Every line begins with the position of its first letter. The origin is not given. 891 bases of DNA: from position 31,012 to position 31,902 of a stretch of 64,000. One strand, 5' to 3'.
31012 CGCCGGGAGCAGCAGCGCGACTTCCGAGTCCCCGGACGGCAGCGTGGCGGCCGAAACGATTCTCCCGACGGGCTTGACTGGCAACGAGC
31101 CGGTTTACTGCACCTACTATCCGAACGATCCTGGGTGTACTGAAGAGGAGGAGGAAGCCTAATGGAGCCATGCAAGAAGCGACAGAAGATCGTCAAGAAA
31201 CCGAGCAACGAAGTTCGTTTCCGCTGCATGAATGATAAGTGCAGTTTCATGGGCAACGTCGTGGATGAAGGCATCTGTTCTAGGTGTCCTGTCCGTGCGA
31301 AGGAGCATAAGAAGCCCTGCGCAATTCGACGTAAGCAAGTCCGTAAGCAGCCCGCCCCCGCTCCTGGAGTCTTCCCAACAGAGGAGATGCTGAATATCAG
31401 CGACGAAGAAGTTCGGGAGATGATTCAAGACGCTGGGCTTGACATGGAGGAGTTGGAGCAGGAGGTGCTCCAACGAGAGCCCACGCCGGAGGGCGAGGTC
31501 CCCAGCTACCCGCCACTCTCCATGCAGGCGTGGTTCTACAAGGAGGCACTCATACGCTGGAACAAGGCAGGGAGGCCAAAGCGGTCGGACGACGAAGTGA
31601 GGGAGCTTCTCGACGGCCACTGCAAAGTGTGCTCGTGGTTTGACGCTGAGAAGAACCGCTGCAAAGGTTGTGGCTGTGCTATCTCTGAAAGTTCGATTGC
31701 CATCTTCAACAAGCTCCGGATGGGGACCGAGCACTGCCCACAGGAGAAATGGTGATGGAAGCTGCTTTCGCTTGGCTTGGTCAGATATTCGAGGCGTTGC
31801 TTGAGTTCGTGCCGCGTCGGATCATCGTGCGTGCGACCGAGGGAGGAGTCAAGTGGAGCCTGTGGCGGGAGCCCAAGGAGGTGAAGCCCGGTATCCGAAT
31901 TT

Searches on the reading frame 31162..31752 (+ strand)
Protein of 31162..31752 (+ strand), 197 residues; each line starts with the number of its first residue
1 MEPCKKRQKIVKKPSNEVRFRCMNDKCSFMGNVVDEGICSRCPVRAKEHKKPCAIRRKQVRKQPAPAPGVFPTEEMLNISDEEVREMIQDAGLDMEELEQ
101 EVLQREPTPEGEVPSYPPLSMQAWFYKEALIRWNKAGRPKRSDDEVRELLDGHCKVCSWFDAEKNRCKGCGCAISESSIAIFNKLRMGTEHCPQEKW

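Call 61: search_protein_families(library=pfam, proteins=[window:31162-31752:+], max_evalue=0.01)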
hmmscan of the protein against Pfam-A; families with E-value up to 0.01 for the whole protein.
window:31162-31752:+ (197 aa): 1 family
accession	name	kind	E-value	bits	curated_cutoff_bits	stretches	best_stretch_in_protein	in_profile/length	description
PF13543.13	SAM_KSR1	-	0.0052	17.2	22.5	0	72-98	36-62/75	SAM like domain present in kinase suppressor RAS 1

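Call 93: search_protein_families(library=phrogs, proteins=[window:31162-31752:+], max_evalue=0.001)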
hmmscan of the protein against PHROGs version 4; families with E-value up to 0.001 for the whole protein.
window:31162-31752:+ (197 aa): 1 family
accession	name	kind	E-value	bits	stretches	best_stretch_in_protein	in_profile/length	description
phrog_13558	-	unknown function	3.4e-05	24.8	1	152-197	30-68/69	-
